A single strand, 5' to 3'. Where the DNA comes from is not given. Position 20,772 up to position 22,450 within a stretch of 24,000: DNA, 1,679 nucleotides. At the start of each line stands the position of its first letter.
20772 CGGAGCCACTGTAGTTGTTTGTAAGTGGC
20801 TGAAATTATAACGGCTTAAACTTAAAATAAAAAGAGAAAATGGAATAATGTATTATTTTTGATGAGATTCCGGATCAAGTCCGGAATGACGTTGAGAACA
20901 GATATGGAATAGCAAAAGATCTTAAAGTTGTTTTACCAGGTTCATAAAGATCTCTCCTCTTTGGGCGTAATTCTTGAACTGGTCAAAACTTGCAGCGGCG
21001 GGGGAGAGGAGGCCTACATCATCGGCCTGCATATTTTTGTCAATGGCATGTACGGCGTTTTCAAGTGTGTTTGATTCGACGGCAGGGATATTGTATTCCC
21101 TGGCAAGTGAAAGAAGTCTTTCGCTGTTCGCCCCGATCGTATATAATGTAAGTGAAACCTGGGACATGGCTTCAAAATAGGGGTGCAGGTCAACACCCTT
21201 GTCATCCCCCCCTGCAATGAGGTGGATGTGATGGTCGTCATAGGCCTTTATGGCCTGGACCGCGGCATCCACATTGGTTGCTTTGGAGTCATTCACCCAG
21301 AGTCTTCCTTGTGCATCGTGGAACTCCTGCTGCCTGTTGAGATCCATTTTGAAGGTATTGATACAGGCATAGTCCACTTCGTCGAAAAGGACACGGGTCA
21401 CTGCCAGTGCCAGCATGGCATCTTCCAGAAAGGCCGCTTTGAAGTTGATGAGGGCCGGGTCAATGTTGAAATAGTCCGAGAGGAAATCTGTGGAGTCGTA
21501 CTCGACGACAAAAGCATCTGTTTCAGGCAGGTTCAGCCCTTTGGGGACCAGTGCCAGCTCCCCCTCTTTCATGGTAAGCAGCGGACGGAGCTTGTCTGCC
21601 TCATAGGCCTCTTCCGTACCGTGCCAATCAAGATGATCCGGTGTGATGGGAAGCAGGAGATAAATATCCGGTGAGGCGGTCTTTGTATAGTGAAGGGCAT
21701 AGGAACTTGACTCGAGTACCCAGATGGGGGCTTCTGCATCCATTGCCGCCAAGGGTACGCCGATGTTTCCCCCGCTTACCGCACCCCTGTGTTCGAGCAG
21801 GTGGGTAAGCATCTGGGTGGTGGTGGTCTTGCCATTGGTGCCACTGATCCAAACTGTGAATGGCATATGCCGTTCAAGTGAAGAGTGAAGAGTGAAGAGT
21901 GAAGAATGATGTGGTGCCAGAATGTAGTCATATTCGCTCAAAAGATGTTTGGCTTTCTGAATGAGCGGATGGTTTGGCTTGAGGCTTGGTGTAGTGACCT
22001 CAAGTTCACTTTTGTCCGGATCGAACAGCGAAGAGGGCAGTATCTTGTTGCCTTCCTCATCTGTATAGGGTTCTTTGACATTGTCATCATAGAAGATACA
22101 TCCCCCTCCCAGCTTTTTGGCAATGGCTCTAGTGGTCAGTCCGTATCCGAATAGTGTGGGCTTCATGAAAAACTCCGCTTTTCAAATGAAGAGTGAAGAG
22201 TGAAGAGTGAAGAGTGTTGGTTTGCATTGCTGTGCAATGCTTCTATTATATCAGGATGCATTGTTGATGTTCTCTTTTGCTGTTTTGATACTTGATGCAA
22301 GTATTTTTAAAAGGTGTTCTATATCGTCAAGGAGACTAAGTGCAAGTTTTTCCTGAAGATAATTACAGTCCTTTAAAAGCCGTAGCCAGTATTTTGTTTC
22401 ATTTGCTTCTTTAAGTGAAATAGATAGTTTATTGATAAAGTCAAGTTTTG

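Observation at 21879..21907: The same heptamer array is inserted in frame inside murD, giving a third partner for the cassette-3 stem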

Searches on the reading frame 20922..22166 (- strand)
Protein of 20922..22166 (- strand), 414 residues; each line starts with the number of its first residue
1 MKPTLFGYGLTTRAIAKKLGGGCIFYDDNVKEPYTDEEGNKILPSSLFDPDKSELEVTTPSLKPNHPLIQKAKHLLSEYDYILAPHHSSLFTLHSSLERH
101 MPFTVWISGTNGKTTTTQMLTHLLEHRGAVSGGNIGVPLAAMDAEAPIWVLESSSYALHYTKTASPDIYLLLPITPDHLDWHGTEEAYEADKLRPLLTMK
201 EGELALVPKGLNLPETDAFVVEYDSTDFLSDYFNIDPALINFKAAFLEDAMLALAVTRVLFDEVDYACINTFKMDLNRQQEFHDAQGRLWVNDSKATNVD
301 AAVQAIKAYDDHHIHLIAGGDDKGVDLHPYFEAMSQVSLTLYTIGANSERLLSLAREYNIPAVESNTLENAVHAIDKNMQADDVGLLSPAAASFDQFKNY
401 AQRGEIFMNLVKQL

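Call 6: search_protein_families(library=pfam, proteins=[window:20922-22166:-])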
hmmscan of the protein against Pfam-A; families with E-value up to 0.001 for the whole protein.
window:20922-22166:- (414 aa): 2 families
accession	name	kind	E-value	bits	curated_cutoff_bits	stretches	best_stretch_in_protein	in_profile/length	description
PF08245.18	Mur_ligase_M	-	1.4e-15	58.2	24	1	107-207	1-121/200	Mur ligase middle domain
PF02875.26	Mur_ligase_C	-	1.3e-07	33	28.4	1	278-390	2-126/127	Mur ligase, glutamate ligase domain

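Call 8: find_homologous_proteins(query=window:20922-22166:-, max_evalue=1e-30)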
Query window:20922-22166:- (414 aa): 3838 proteins with E <= 1e-30 among 8000 candidates; the best 120 are listed.
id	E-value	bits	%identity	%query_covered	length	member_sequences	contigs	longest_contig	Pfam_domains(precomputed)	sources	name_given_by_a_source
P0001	4.9e-279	943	100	100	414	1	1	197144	PF02875.27,PF08245.19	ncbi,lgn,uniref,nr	ncbi:UDP-N-acetylmuramoyl-L-alanine--D-glutamate ligase [Sulfurovum riftiae]|uniref:UDP-N-acetylmura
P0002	1.8e-242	822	88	100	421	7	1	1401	PF02875.27,PF08245.19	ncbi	-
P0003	6.1e-235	797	86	100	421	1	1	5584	PF02875.27,PF08245.19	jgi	-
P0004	1.9e-234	796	86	100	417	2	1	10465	PF02875.27,PF08245.19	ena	-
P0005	1.6e-233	793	85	100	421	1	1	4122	PF02875.27,PF08245.19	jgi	jgi:UDP-N-acetylmuramoylalanine--D-glutamate ligase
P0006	2.4e-232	789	82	100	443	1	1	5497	PF02875.27,PF08245.19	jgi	-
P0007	2.4e-232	789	86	100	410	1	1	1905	PF02875.27,PF08245.19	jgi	jgi:UDP-N-acetylmuramoylalanine--D-glutamate ligase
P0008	3.3e-232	788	85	100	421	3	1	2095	PF02875.27,PF08245.19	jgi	jgi:UDP-N-acetylmuramoylalanine--D-glutamate ligase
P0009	8.0e-232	787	86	100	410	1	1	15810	PF02875.27,PF08245.19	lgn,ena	-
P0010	1.0e-231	787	85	100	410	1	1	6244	PF02875.27,PF08245.19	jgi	-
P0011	1.9e-228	776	83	100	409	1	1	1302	PF02875.27,PF08245.19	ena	-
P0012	8.0e-228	774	82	99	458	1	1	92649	PF02875.27,PF08245.19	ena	-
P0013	3.1e-224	762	81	100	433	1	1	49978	PF02875.27,PF08245.19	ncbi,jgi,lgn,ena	-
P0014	2.5e-223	759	80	100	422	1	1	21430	PF02875.27,PF08245.19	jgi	-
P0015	3.5e-220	749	79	100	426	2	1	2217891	PF02875.27,PF08245.19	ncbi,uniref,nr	ncbi:UDP-N-acetylmuramoyl-L-alanyl-D-glutamate synthetase [Sulfurovum lithotrophicum]|uniref:UDP-N-a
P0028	2.1e-208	710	74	100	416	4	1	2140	PF02875.27,PF08245.19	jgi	-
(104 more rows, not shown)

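Call 9: find_related_loci(query=window:20922-22166:-, collection=genome_contigs, flank=3000)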
Query window:20922-22166:- (414 aa) in genome_contigs; peptide patterns used: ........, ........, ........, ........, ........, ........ (x = any residue, [..] = any of these).
25 stretches matched a pattern; 6 encode a relative of the query (tblastn E <= 1e-3); 6 distinct loci.
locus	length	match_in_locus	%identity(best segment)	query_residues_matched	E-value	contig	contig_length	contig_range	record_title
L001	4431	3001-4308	72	2-414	0e+0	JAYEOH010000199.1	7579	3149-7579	MAG: Campylobacterota bacterium isolate MAG034 MAG034_199, whole genome shotgun sequence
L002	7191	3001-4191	50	2-414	7e-145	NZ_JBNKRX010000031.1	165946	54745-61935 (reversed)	MAG: Sulfurimonas sp. isolate B1B2.bin.19.orig k141_1024210, whole genome shotgun sequence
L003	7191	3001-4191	52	2-414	2e-143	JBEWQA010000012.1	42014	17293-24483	MAG: Candidatus Sulfurimonas kebritensis isolate Kbt_01 NODE_289_length_42014_cov_27.767154, whole genome shotgun sequen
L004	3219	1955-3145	49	2-414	4e-144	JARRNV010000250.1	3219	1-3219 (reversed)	MAG: Sulfurimonas sp. isolate Spart_133_MAG scaffold_24351, whole genome shotgun sequence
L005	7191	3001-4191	50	2-414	9e-132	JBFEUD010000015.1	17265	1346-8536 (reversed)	MAG: Sulfurimonas sp. isolate Mix_mud07.2021.05.5 k141_2043621_length_17265_cov_9.5979, whole genome shotgun sequence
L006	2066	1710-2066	50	6-140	1e-35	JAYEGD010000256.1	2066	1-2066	MAG: Campylobacterota bacterium isolate MAG255 MAG255_256, whole genome shotgun sequence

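Call 14: find_encoding_contigs(protein=P0012, flank=3000, max_places=2)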
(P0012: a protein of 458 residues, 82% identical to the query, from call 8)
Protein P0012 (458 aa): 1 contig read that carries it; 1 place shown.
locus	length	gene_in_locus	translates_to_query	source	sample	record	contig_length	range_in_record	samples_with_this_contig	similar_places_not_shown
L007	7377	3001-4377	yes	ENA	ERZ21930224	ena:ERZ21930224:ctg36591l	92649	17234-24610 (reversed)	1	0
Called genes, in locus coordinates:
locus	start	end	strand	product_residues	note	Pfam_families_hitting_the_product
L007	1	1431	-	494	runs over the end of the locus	PF01676:Metalloenzyme, PF06415:iPGM_N, PF01663:Phosphodiest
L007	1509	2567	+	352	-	PF00953:Glycos_transf_4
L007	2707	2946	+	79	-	PF05635:23S_rRNA_IVP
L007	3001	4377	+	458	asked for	PF08245:Mur_ligase_M, PF02875:Mur_ligase_C (weak)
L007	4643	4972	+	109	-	-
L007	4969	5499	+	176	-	-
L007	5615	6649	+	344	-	PF05598:DUF772, PF01609:DDE_Tnp_1, PF13612:DDE_Tnp_1_3, PF13751:DDE_Tnp_1_6 (faint)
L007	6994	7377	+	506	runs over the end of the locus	-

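Call 15: find_encoding_contigs(protein=P0028, flank=3000, max_places=2)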
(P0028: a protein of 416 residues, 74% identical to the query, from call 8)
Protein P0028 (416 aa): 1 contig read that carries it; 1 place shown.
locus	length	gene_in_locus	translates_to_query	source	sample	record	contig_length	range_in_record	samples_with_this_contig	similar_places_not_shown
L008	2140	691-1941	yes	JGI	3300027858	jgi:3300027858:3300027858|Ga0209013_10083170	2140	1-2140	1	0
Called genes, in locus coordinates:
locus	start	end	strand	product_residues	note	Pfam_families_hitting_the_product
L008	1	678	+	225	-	?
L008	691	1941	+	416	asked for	PF08245:Mur_ligase_M, PF02875:Mur_ligase_C (weak)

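Call 20: find_related_loci(query=A1, collection=metagenome_contigs, flank=2500)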
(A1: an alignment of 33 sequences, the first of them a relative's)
Query A1 (414 aa) in metagenome_contigs; peptide patterns used: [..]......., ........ (x = any residue, [..] = any of these).
600 stretches matched a pattern (row limit reached: there are more); 522 encode a relative of the query (tblastn E <= 1e-3); the best 80 are kept; 80 distinct loci.
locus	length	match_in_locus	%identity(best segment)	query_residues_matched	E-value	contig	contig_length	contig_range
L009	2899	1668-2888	78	1-407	0e+0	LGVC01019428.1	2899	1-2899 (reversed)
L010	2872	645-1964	72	1-414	0e+0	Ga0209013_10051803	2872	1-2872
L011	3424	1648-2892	71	1-414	0e+0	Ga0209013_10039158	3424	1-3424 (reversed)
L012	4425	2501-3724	72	1-414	0e+0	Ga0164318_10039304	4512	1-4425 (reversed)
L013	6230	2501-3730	71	1-414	0e+0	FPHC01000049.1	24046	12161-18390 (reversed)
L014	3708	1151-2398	70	1-414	0e+0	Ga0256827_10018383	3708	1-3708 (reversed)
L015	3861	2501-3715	73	1-414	0e+0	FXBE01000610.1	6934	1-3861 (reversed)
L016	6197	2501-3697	70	1-414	0e+0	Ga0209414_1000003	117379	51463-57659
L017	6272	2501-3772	70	1-414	0e+0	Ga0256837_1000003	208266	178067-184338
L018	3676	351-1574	71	1-413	0e+0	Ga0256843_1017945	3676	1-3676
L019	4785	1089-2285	71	1-414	0e+0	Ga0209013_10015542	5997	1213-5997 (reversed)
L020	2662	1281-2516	71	2-414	0e+0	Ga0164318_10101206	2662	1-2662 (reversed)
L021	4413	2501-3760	70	2-414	0e+0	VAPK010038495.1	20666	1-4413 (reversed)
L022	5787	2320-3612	68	1-414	0e+0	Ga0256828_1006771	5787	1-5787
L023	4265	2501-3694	70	2-414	0e+0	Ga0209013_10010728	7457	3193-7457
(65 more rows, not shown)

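Call 26: predict_structure(alignment_id=A1)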
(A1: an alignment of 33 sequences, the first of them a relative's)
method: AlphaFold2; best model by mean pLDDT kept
length: 414 residues; sequences in the alignment: 33
mean_pLDDT: 73.6   pTM: 0.65
mean pLDDT of the five models: 73.6, 71.6, 67.7, 63.6, 61.0
residues with pLDDT >= 90: 88; 70-90: 159; 50-70: 127; < 50: 40
segments of 3 or more residues with pLDDT < 50: 1-4, 53-63, 87-99
pLDDT, mean of each block of 10 residues (from residue 1): 49 60 61 73 62 46 52 51 46 36 76 72 89 68 79 60 74 64 70 82 88 89 88 92 77 91 90 64 89 64 75 87 66 90 85 93 92 94 83 64 82 88
secondary structure, 60 per line:
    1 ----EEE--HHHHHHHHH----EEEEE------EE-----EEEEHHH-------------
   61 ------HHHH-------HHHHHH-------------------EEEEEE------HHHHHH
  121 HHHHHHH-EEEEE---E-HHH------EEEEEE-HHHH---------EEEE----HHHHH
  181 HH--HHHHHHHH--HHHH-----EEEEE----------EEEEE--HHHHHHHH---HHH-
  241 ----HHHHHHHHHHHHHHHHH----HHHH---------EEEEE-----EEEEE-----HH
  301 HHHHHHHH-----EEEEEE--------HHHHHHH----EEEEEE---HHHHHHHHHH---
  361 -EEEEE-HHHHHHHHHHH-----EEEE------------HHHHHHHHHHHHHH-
elements in order: E5-7 H10-18 E23-27 E41-44 H67-70 H78-83 E103-108 H115-127 E129-133 E148-153 H155-158 E168-171 H176-182 H185-192 H195-198 E204-208 E219-223 H226-233 H245-261 H266-269 E279-283 E289-293 H299-308 E314-319 H328-334 E339-344 H348-357 E362-366 H368-378 E384-387 H400-413
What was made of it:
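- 21852..21926 (-): Codons for the MurD inter-domain linker (Y81-V105, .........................): 25 aa against 10 aa in the basal state. AlphaFold model: coil at residues 84-102, pLDDT<50 at 87-99 (call 26).
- On In-frame palindromic elements (RPE-like / intragenic REP): The insert is coil with pLDDT<50 between helix 78-83 and strand 103-108 (call 26).
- The insert is coil with pLDDT<50 (call 26). The segment is predicted as low-confidence coil (call 26).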

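Call 44: search_solved_structures(query=window:20922-22166:-, show_alignments=1, max_evalue=1e-10)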
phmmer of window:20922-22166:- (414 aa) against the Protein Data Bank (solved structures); distinct sequences matched with E-value up to 1e-10: 11.
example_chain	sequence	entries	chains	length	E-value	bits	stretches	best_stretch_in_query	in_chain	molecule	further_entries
1e0d_A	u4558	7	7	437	9.4e-32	113.3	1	266-414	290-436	UDP-N-ACETYLMURAMOYLALANINE--D-GLUTAMATE LIGASE | UDP-N-ACETYLMURAMOYL-L-ALANINE:D-GLUTAMATE LIGASE | UDP-N-ACETYLMURAMOYL-L-ALANINE/:D-GLUTAMATE LIGASE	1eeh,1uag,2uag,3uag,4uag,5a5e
5a5f_A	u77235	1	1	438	9.5e-32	113.3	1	266-414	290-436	UDP-N-ACETYLMURAMOYLALANINE--D-GLUTAMATE LIGASE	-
2wjp_A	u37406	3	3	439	9.6e-32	113.3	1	266-414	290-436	UDP-N-ACETYLMURAMOYLALANINE--D-GLUTAMATE LIGASE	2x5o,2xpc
2jff_A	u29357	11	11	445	1e-31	113.2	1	266-414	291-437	UDP-N-ACETYLMURAMOYLALANINE--D-GLUTAMATE LIGASE | UDP-N-ACETYLMURAMOYL-ALANINE-D-GLUTAMATE LIGASE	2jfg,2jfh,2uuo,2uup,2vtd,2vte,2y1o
8v8w_A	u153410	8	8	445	1e-31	113.2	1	266-414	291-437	UDP-N-acetylmuramoylalanine--D-glutamate ligase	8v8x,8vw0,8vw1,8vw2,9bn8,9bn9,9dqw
8v8y_A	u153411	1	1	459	1.1e-31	113.1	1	266-414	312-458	UDP-N-acetylmuramoylalanine--D-glutamate ligase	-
4buc_A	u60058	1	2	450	6.6e-30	107.3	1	104-412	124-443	UDP-N-ACETYLMURAMOYLALANINE--D-GLUTAMATE LIGASE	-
3lk7_A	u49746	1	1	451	4e-28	101.4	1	37-411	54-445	UDP-N-acetylmuramoylalanine--D-glutamate ligase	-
7sy9_A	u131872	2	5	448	3.5e-27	98.3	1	105-414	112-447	UDP-N-acetylmuramoylalanine--D-glutamate ligase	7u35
8dp2_A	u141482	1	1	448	4e-27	98.1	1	105-414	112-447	UDP-N-acetylmuramoylalanine--D-glutamate ligase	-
7sir_A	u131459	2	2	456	7.5e-23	84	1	287-412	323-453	UDP-N-acetylmuramoylalanine--D-glutamate ligase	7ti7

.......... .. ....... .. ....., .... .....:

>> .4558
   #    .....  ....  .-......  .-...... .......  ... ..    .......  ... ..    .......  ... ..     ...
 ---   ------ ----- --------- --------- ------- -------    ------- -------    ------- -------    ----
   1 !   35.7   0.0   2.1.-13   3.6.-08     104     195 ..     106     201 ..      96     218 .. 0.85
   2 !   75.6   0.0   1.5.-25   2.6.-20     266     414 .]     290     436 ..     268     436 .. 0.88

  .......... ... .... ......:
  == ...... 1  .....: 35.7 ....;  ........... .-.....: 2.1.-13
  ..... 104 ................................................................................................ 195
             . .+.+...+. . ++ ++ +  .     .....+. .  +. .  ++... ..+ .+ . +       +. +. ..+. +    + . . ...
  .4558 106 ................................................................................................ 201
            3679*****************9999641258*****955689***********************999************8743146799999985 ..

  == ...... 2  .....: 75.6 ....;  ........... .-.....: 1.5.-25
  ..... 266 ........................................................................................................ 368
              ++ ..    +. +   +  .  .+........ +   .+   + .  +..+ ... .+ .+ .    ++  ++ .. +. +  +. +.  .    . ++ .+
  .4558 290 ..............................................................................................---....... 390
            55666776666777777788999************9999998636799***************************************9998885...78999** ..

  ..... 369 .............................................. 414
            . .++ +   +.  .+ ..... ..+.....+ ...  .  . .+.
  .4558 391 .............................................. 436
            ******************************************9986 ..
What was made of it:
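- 21852..21926 (-): Alignment to E. coli MurD starts at query residue 104 = chain residue 106 (call 44).
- On In-frame palindromic elements (RPE-like / intragenic REP): It lies directly before the segment aligned to E. coli MurD from residue 106 (call 44).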

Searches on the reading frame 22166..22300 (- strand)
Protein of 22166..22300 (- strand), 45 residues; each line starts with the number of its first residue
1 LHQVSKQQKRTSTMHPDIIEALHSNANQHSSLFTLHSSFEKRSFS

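Call 49: find_homologous_proteins(query=window:22166-22300:-, max_evalue=10)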
Query window:22166-22300:-: no candidate shares three 5-residue words with the query. No homologue found.
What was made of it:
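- Tried and rejected: The 45-aa query returned no candidates sharing three words (call 49).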
